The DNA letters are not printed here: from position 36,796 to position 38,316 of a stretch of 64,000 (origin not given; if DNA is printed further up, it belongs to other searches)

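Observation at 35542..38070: Radical SAM/SPASM maturase beside giant Cys/Asp/Glu-rich tandem-repeat lipoproteins: a candidate protein-crosslinking system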

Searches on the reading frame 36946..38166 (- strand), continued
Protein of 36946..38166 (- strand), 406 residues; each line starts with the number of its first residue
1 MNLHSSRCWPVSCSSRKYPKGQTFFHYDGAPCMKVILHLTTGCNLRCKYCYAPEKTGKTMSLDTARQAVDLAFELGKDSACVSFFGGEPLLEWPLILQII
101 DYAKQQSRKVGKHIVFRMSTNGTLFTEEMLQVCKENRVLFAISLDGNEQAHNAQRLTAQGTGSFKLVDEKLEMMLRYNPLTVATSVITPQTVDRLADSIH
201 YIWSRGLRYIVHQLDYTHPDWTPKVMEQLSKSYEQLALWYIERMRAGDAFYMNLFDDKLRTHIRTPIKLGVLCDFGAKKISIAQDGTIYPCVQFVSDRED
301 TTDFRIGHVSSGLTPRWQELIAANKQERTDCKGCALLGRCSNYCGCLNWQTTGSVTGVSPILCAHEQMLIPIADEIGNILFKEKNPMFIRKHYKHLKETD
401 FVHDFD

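Call 39: search_protein_families(library=ncbifam, proteins=[L006:3351-4979:+], max_evalue=0.1)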
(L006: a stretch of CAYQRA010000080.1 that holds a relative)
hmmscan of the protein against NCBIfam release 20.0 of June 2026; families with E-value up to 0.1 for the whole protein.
L006:3351-4979:+ (543 aa): 0 families

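Call 49: search_solved_structures(query=window:36949-38070:-, max_evalue=1e-10, show_alignments=2)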
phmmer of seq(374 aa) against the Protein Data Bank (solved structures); distinct sequences matched with E-value up to 1e-10: 3.
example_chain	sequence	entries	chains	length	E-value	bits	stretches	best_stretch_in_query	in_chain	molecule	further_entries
5wgg_A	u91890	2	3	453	2.8e-34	122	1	4-335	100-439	Radical SAM domain protein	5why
4k37_A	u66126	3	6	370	1.2e-15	60.6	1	7-312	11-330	Anaerobic sulfatase-maturating enzyme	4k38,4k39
4k36_A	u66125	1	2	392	1.5e-15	60.4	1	7-312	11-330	Anaerobic sulfatase-maturating enzyme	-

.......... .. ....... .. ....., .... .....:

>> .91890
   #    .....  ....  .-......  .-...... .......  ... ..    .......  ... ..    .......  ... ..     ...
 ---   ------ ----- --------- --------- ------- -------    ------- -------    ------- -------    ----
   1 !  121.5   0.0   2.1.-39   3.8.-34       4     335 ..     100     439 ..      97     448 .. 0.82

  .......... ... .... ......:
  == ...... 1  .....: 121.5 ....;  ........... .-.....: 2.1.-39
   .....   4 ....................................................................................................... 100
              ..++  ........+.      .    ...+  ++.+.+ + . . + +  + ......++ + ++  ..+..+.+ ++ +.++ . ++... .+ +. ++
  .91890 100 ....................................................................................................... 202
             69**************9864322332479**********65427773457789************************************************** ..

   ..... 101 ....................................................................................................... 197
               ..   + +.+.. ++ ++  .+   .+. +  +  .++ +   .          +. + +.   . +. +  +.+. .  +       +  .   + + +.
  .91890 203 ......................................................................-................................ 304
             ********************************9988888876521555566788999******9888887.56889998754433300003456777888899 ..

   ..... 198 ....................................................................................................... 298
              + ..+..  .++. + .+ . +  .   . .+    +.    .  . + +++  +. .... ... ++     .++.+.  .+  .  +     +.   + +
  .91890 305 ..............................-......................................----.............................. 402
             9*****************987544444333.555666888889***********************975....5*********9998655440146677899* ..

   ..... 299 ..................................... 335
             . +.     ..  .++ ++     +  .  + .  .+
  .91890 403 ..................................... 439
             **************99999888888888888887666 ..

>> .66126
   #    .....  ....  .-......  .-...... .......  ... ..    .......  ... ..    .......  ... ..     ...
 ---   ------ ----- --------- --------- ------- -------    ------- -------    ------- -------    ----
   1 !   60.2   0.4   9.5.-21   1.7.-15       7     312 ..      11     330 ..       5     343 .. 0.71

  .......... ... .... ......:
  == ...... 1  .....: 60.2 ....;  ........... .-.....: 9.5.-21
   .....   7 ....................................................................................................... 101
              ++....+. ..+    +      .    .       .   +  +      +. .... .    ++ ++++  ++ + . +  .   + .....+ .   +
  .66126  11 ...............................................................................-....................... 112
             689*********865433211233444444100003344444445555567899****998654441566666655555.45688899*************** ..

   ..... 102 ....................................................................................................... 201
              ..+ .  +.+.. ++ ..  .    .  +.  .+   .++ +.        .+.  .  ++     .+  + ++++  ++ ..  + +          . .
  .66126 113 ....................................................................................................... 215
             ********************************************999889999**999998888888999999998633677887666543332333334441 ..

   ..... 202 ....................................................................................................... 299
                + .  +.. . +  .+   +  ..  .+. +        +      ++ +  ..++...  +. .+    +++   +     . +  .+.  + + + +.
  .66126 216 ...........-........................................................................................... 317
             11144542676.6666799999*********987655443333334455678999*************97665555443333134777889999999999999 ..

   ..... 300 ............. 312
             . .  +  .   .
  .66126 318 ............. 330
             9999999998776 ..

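Call 55: search_protein_families(library=ncbifam, proteins=[L006:2221-3345:+], max_evalue=1e-20)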
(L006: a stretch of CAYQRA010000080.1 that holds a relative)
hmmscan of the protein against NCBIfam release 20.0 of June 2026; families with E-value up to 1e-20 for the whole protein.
L006:2221-3345:+ (375 aa): 17 families
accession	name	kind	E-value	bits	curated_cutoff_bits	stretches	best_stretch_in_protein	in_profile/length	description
NF047865.1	rSAM_PapB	equivalog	1.6e-58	198.5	340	1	3-325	5-329/330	PapB family radical SAM/SPASM ranthipeptide maturase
TIGR04115.1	rSAM_Cxxx_rpt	equivalog_domain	8e-43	147.3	350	1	2-335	3-350/359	radical SAM peptide maturase, CXXX-repeat target family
TIGR03906.1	quino_hemo_SAM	equivalog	6.9e-33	114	453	1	6-359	99-460/467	quinohemoprotein amine dehydrogenase maturation protein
TIGR03974.1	rSAM_six_Cys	equivalog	2.5e-31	109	425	1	5-339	101-443/451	thioether cross-link-forming SCIFF peptide maturase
NF041298.1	rSAM_mat_DynA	equivalog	3.3e-30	105.3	450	1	7-325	7-334/356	dynobactin maturation radical SAM/SPASM protein DynA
TIGR04064.1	rSAM_nif11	equivalog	1.1e-29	103.5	518.7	1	6-352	83-440/459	nif11-like peptide radical SAM maturase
TIGR03942.1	sulfatase_rSAM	equivalog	1.4e-29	103.3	349.45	1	9-340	9-352/363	anaerobic sulfatase maturase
NF038107.1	rSAM_NF038107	equivalog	2.3e-29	102.4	600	1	2-325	86-413/444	Cys-every-fifth radical SAM/SPASM peptide maturase CefB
TIGR04068.1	rSAM_ocin_clost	equivalog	6.7e-29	101.1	500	1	5-129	88-217/462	Cys-rich peptide radical SAM maturase CcpM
NF040492.1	not_ScfB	exception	8e-29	100.8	855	1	6-339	100-442/450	ScfB-related radical SAM/SPASM orphan maturase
TIGR04463.1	rSAM_vs_C_rich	equivalog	3.5e-26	92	525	1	7-321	88-402/438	TIGR04463 family radical SAM/SPASM RiPP maturase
TIGR04083.1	rSAM_pep_methan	hypoth_equivalog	1.1e-25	90.4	300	1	8-354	7-353/376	TIGR04083 family peptide-modifying radical SAM enzyme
TIGR04280.1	geopep_mat_rSAM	hypoth_equivalog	1.3e-25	90.3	400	1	2-327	85-407/428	geopeptide radical SAM maturase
TIGR04163.1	rSAM_cobopep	equivalog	1.9e-24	86.2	375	0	5-173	68-237/428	peptide-modifying radical SAM enzyme CbpB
NF041707.1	rSAM_YhhB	equivalog_domain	1.4e-23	83.4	445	1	7-146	8-155/369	cyclophane-forming radical SAM/SPASM peptide maturase YhhB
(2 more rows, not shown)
